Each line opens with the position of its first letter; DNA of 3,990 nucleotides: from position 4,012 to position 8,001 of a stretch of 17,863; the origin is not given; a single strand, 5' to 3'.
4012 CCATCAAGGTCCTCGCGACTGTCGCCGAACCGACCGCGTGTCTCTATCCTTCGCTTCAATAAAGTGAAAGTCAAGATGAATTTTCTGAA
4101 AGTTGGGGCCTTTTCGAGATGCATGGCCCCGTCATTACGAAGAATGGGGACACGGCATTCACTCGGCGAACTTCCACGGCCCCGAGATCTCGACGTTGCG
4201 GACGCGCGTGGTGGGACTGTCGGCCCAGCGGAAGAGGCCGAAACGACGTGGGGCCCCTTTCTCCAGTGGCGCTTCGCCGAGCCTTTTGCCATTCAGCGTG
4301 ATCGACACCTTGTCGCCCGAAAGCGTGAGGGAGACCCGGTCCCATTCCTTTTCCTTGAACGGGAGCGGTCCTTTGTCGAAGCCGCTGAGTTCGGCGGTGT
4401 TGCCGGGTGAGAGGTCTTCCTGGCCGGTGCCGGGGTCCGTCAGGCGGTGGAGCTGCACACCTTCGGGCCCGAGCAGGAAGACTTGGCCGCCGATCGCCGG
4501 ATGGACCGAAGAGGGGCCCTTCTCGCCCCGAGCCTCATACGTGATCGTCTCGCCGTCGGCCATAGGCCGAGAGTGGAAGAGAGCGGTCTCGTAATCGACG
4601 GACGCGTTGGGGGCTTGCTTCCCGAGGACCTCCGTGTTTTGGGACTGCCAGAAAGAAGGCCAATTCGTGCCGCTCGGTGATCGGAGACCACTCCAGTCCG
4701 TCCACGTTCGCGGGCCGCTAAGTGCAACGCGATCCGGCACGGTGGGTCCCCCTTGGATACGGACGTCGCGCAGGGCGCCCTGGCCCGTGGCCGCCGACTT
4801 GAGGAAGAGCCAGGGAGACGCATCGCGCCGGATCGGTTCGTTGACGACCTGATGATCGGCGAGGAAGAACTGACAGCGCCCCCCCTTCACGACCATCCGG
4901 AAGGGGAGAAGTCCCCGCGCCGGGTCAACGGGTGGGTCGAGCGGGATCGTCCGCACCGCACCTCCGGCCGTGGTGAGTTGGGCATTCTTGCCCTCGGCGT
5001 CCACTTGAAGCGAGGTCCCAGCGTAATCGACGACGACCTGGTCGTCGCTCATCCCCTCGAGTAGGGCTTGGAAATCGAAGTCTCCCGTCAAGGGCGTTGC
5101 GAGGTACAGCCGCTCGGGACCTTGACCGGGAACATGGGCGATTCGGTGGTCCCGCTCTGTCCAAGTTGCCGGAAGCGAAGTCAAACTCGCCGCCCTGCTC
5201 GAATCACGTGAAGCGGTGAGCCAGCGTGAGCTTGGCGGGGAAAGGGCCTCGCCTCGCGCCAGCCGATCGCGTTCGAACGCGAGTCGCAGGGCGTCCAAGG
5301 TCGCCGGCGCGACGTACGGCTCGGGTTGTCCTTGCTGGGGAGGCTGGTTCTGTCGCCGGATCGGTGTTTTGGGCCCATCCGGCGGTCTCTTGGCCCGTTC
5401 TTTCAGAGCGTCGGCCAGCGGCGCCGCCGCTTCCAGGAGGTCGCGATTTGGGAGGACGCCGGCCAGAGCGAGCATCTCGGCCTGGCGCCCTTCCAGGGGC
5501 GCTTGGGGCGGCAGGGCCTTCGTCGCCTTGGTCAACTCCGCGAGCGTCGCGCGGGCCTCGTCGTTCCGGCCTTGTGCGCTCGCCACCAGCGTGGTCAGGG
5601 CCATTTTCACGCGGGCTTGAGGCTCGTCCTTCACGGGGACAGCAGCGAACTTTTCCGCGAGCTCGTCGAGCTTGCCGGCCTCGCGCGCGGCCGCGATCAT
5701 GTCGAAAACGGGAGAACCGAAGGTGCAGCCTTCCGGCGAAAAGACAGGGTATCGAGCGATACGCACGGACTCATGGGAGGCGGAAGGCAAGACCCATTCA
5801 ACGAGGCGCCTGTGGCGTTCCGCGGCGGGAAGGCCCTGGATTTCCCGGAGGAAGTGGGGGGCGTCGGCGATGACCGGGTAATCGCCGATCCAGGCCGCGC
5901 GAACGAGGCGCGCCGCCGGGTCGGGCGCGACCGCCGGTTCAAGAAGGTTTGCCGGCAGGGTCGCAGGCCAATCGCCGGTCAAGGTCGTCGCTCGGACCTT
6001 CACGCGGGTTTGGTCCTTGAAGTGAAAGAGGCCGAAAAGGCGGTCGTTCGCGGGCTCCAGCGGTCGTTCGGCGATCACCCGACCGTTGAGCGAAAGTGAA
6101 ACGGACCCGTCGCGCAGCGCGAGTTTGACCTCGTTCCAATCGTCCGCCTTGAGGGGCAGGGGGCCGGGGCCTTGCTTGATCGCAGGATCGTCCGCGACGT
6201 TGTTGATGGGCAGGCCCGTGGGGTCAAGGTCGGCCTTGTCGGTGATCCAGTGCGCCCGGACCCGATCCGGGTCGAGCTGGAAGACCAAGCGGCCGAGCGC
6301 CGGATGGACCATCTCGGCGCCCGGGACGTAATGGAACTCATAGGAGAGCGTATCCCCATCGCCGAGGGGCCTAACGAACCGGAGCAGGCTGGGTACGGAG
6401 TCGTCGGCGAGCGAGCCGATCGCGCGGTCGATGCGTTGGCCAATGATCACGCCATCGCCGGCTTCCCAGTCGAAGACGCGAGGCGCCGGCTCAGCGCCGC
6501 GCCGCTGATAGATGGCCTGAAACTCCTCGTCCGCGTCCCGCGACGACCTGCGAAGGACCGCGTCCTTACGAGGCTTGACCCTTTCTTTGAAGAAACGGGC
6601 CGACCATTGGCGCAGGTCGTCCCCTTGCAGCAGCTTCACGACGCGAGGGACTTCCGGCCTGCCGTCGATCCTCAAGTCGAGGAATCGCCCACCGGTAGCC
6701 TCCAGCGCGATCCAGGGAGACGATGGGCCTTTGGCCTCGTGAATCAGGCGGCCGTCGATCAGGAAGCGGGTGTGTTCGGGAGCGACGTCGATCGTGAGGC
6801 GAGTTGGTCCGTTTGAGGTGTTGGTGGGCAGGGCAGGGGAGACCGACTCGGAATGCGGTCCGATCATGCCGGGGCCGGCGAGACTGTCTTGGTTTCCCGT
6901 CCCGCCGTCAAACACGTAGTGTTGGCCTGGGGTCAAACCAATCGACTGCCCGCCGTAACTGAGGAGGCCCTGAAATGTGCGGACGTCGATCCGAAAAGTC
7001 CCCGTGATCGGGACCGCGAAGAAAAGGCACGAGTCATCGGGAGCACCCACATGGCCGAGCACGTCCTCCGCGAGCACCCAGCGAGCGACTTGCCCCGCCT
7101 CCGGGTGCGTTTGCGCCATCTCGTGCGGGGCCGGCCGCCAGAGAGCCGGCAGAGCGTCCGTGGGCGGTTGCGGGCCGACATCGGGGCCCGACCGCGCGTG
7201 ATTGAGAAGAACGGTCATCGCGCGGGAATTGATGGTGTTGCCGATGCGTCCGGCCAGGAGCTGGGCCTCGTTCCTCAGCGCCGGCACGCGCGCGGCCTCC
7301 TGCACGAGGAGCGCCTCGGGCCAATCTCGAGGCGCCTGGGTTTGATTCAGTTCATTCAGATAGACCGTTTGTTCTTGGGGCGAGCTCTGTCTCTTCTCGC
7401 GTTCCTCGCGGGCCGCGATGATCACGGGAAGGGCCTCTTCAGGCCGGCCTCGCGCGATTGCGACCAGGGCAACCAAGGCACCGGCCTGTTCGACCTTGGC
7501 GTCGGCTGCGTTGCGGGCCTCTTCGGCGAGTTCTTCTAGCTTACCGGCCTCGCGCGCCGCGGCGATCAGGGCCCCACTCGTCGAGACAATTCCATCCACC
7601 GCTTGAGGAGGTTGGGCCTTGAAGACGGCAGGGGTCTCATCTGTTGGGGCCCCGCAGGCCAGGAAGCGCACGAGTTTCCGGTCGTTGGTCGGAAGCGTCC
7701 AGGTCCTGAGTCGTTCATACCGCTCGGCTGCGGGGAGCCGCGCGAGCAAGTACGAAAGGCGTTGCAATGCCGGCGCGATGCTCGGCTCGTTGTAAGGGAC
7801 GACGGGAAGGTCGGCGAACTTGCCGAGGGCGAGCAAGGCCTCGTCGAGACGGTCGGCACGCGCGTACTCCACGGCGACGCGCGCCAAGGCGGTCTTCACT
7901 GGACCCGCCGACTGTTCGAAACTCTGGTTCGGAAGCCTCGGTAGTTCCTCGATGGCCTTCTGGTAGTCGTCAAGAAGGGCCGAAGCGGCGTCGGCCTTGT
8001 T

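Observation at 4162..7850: Internal tandem duplication of a ~600-aa module (helical region plus two jelly-roll domains) inside the giant gene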

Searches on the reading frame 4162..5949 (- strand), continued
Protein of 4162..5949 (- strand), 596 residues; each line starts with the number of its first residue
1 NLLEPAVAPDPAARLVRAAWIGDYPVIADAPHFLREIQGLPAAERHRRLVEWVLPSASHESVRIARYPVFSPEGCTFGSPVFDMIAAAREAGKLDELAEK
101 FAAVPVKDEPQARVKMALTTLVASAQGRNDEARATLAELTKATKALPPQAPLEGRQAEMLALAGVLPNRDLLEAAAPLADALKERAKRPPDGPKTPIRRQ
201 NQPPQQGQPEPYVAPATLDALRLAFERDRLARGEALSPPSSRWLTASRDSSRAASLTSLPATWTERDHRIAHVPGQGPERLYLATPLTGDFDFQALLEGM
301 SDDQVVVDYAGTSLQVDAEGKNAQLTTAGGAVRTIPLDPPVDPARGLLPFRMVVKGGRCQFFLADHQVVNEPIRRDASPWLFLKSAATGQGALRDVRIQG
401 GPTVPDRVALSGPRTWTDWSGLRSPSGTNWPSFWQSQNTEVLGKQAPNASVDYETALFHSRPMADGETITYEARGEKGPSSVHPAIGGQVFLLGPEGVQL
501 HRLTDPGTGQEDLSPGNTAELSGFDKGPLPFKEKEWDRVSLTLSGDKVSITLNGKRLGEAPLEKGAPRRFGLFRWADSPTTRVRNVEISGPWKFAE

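Call 48: search_protein_families(library=pfam, proteins=[L001:11600-14320:+, L001:14317-15363:+, L001:15369-17735:+, L005:12643-14139:+, L005:14476-15348:-, L005:15451-18438:-], max_evalue=0.001)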
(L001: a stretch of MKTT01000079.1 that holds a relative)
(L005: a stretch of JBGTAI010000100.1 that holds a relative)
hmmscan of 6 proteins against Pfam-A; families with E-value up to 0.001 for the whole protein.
L001:11600-14320:+ (906 aa): 0 families

L001:14317-15363:+ (348 aa): 2 families
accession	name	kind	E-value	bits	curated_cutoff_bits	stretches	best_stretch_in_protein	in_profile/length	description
PF12710.13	HAD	-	3.4e-12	47.6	27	1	71-273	1-187/189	haloacid dehalogenase-like hydrolase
PF00702.32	Hydrolase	-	5.3e-05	24.1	26.4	1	70-222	3-151/191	haloacid dehalogenase-like hydrolase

L001:15369-17735:+ (788 aa): 2 families
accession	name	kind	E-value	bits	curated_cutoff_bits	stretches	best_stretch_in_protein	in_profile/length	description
PF22085.1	NorB_cytochrome_c-like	-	8.7e-67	225.4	29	1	81-255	1-181/181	Nitric oxide reductase subunit B, cytochrome c-like domain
PF00115.25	COX1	-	1.4e-58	199.2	34.8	1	318-761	3-436/436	Cytochrome C and Quinol oxidase polypeptide I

L005:12643-14139:+ (498 aa): 0 families

L005:14476-15348:- (290 aa): 1 family
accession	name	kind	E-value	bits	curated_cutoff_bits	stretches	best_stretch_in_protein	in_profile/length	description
PF01261.30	AP_endonuc_2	-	8.7e-15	55.5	31.1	1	53-283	2-248/249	Xylose isomerase-like TIM barrel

L005:15451-18438:- (995 aa): 5 families
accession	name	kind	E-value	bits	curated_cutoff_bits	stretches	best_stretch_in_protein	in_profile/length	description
PF13519.12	VWA_2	-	2.2e-29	102.7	27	2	440-542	1-107/107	von Willebrand factor type A domain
PF00092.34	VWA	-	3.2e-28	99.5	23.8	2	440-600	2-172/174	von Willebrand factor type A domain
PF13768.12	VWA_3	-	6.2e-14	52.8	27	1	439-587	2-153/155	von Willebrand factor type A domain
PF07090.17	GATase1_like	-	1.6e-13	51.2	27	1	614-713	149-246/247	Putative glutamine amidotransferase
PF09967.15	DUF2201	-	7.9e-06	26.4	26.4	1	440-547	1-95/123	VWA-like domain (DUF2201)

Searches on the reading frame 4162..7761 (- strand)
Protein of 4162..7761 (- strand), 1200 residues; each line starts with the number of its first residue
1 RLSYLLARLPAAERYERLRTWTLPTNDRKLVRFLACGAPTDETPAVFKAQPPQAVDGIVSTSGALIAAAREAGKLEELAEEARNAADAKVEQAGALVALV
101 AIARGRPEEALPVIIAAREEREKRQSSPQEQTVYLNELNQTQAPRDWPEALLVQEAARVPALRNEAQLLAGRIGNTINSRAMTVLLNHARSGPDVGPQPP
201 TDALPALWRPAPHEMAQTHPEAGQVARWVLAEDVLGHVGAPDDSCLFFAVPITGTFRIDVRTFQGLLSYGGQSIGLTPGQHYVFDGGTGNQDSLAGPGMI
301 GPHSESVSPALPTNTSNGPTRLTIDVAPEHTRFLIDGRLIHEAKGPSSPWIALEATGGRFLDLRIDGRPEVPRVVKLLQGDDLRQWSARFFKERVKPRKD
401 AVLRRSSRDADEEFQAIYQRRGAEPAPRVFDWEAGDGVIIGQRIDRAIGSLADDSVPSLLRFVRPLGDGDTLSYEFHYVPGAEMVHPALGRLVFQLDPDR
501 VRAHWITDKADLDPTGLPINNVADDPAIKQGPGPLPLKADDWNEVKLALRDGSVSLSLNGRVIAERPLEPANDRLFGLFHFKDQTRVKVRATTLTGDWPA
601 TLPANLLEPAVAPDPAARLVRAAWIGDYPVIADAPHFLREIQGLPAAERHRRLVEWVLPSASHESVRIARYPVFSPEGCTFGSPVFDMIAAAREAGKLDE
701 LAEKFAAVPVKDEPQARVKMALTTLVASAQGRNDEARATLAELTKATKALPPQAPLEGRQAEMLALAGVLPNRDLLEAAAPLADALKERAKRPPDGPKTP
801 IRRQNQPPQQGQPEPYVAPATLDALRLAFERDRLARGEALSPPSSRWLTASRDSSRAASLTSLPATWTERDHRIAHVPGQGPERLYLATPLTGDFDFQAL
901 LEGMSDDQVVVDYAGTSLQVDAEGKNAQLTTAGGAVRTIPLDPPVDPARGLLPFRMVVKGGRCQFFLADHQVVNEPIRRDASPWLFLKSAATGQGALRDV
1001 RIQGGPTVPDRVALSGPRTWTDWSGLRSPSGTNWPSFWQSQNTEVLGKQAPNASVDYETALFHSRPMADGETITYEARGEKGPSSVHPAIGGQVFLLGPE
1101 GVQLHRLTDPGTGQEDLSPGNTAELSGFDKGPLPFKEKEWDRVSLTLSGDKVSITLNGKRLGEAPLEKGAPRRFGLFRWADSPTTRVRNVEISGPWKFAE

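Call 56: predict_structure(alignment_id=A3)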
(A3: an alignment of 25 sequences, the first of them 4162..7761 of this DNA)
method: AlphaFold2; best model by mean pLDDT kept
length: 1200 residues; sequences in the alignment: 25
mean_pLDDT: 77.3   pTM: 0.70
mean pLDDT of the five models: 77.3, 75.6, 75.2, 74.8, 72.9
residues with pLDDT >= 90: 404; 70-90: 455; 50-70: 179; < 50: 162
segments of 3 or more residues with pLDDT < 50: 50-55, 137-143, 215-223, 278-317, 402-411, 422-425, 447-452, 672-679, 792-821, 830-840, 854-863, 1028-1034, 1110-1115
pLDDT, mean of each block of 10 residues (from residue 1): 71 92 85 73 74 58 90 95 92 92 93 89 63 50 64 84 81 58 59 55 80 54 65 79 78 93 84 64 39 30 43 53 89 78 77 81 91 90 81 72 43 52 57 91 68 75 91 97 94 94 84 71 93 93 97 96 94 90 94 93 84 84 80 81 91 93 81 45 85 95 90 85 93 93 89 64 83 82 74 37 27 36 51 43 74 49 63 74 85 93 75 90 87 82 79 92 92 88 88 78 90 75 62 57 81 68 90 92 83 88 80 55 83 86 94 94 84 88 88 84
secondary structure, 60 per line:
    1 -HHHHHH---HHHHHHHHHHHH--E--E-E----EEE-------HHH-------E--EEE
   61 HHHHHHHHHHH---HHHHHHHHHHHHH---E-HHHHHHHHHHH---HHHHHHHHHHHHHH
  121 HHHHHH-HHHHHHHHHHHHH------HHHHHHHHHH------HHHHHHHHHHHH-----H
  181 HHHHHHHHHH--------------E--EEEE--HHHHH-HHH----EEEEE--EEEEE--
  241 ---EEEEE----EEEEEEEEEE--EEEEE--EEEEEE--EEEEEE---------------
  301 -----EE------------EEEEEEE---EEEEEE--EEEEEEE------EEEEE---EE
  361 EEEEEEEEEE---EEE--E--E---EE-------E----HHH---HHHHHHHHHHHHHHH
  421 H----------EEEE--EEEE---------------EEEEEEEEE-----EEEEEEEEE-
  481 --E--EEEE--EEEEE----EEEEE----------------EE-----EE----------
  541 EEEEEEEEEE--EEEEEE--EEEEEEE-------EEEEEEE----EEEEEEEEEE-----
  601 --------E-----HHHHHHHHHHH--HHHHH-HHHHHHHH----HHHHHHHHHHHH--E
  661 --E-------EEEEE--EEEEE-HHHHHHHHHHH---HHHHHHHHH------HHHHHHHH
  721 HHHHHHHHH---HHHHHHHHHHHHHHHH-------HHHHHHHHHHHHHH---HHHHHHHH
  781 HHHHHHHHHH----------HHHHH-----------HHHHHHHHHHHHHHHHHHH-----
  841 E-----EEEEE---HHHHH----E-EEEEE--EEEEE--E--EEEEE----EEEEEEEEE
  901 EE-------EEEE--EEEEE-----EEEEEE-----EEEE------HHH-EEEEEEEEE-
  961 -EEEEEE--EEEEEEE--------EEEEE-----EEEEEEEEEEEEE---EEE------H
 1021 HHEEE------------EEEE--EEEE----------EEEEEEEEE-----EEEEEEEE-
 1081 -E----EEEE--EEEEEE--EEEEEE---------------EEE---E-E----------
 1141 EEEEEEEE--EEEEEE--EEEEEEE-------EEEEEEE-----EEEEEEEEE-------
elements in order (helices of 4 or more, strands of 3 or more residues): H2-7 H11-22 E35-37 E58-60 H61-71 H75-87 H93-103 H107-126 H128-140 H147-156 H163-174 H180-190 E208-211 H214-218 E227-231 E234-238 E244-248 E253-262 E265-269 E272-277 E280-285 E320-326 E330-335 E338-344 E351-355 E359-370 E374-376 H406-421 E432-435 E438-441 E457-465 E471-479 E486-489 E492-496 E501-505 E541-550 E553-558 E561-567 E575-581 E586-595 H615-625 H628-632 H634-641 H646-657 E671-675 E678-682 H684-694 H698-706 H713-729 H733-748 H756-769 H773-790 H801-805 H817-835 E847-851 H855-859 E866-870 E873-877 E883-887 E892-902 E910-913 E916-920 E926-931 E937-940 E951-959 E962-967 E970-976 E985-989 E995-1007 E1011-1013 E1023-1025 E1038-1041 E1044-1047 E1058-1066 E1072-1079 E1087-1090 E1093-1098 E1101-1106 E1122-1124 E1141-1148 E1151-1156 E1159-1165 E1173-1179 E1185-1193
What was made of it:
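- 5950..7791 (-): Module 1 (M1), aa 2666-3279. Helical part is about aa 2677-2865 (nt 7192-7791), sandwich 1 about aa 2883-3051 (nt 6634-7140) and sandwich 2 about aa 3107-3270 (nt 5977-6468). Secondary structure from the double-module model (call 56).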

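Call 57: find_homologous_proteins(query=A3, max_evalue=1e-10)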
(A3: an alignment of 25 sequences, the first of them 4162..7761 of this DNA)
Query A3 (25 sequences) (1200 aa, profile of the alignment): 5 proteins with E <= 1e-10 among 8000 candidates.
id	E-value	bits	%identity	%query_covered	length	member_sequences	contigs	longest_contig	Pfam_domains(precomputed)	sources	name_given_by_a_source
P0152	0.0e+0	1623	32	100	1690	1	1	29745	PF06439.19,PF07619.18,PF20407.6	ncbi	-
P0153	0.0e+0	1504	32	99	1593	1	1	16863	PF06439.19,PF07619.18,PF13385.14,PF21708.5,PF20407.6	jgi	jgi:hypothetical protein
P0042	0.0e+0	1232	28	100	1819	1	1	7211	PF07619.18,PF20407.6,PF07622.20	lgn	-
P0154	4.8e-158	547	35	50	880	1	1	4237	PF06439.19,PF07619.18,PF20407.6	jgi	jgi:hypothetical protein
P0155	2.0e-28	117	55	6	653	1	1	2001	-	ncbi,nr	ncbi:MAG TPA: hypothetical protein VFQ80_17520, partial [Thermomicrobiales bacterium]|nr:hypothetica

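Call 76: fold_search(model_id=the predicted structure, library=pdb)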
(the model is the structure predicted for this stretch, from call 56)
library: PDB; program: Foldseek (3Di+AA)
matches with E <= 10: 1263; with E <= 0.001: 157
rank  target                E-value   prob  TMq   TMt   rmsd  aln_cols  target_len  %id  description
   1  4jqt_A                2.5e-10  1.00  0.12  0.31  21.1       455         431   13  Crystal structure of a putative glycosyl hydrolase (BT3469) from Bacteroides thetaiotaomicron VPI-5482 at 2.49 A resol (released 2013-04-17)
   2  3poy_A                3.8e-10  1.00  0.08  0.10  32.6      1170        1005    9  Crystal Structure of the alpha-Neurexin-1 ectodomain, LNS 2-6 (released 2011-06-08)
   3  3qcw_A                5.4e-10  1.00  0.09  0.10  34.8      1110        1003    9  Structure of neurexin 1 alpha (domains LNS1-LNS6), no splice inserts (released 2011-06-15)
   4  3r05_A                1.1e-09  1.00  0.08  0.09  35.1      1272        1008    8  Structure of neurexin 1 alpha (domains LNS1-LNS6), with splice insert SS3 (released 2011-06-15)
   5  8dve_G                3.7e-08  1.00  0.10  0.05  32.5       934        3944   11  RyR1 in presence of IpCa-T26E phosphomimetic and activating ligands (released 2023-05-31)
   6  8dve_D                3.4e-07  0.99  0.10  0.05  32.6       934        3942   11  RyR1 in presence of IpCa-T26E phosphomimetic and activating ligands (released 2023-05-31)
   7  8rrt_B                3.7e-07  0.96  0.08  0.04  33.4      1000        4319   12  Structure of rabbit RyR1 reconstituted into lipid liposomes in open state in complex with FKBP and Nb9657 (released 2024-10-09)
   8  8dve_A                4.2e-07  0.99  0.10  0.04  33.4       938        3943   11  RyR1 in presence of IpCa-T26E phosphomimetic and activating ligands (released 2023-05-31)
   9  7u9x_A                6.1e-07  0.95  0.08  0.04  33.9       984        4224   11  Structure of PKA phosphorylated human RyR2-R2474S in the closed state (released 2022-08-03)
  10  7u9z_A                6.6e-07  0.97  0.08  0.04  34.3       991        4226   11  Structure of PKA phosphorylated human RyR2-R2474S in the open state (released 2022-08-03)
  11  8duj_A                7.8e-07  0.98  0.09  0.04  33.7       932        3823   12  Global map in C1 of RyR1 particles in complex with ImperaCalcin (released 2023-05-31)
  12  8yzq_C                8.9e-07  1.00  0.09  0.36  17.8       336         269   11  Toxascaris leonina galectin (Tl-gal) W77F/W212F oligomer (released 2025-04-09)
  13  7m6a_A                8.9e-07  0.98  0.09  0.04  32.8      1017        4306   11  High resolution structure of the membrane embedded skeletal muscle ryanodine receptor (released 2021-09-08)
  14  8vjj_A                8.9e-07  0.97  0.09  0.04  33.4      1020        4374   12  Structure of mouse RyR1 (EGTA-only dataset) (released 2024-01-17)
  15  7u9t_A                9.7e-07  0.97  0.09  0.04  33.9       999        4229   11  Structure of PKA phosphorylated human RyR2 in the closed state in the presence of Calmodulin (released 2022-08-03)
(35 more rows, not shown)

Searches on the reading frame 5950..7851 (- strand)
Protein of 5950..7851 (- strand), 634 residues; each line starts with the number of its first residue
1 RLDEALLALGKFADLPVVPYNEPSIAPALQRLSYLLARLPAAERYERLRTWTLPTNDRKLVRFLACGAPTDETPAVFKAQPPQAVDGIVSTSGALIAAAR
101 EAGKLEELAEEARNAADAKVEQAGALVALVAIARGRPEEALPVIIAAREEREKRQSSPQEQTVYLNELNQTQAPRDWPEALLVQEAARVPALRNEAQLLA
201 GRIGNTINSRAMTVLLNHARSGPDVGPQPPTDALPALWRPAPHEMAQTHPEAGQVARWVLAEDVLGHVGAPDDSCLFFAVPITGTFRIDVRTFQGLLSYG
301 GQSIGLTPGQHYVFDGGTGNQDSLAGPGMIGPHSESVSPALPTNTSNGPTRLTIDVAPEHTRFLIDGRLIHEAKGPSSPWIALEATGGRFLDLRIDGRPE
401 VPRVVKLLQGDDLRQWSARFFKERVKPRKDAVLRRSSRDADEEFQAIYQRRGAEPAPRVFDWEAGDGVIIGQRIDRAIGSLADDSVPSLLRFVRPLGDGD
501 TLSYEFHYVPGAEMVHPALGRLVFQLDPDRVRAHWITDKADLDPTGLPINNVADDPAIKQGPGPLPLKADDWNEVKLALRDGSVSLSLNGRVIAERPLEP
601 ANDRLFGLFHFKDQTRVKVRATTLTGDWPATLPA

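Call 10: search_protein_families(library=pfam, proteins=[window:5950-7851:-], max_evalue=1)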
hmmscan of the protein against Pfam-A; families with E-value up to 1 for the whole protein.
window:5950-7851:- (634 aa): 2 families
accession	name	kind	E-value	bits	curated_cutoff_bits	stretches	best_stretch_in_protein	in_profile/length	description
PF20407.5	DUF1583_N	-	2.9e-43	147.7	22.9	1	486-630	6-149/150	Domain of unknown function (DUF1583_N)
PF07619.16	DUF1581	-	3.8e-12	46.6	27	1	361-424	9-76/84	Protein of unknown function (DUF1581)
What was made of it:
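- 5950..7791 (-): Pfam DUF1581 at aa 3006-3069 (46.6 bits) and DUF1583_N at aa 3131-3275 (147.7 bits) (call 10).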
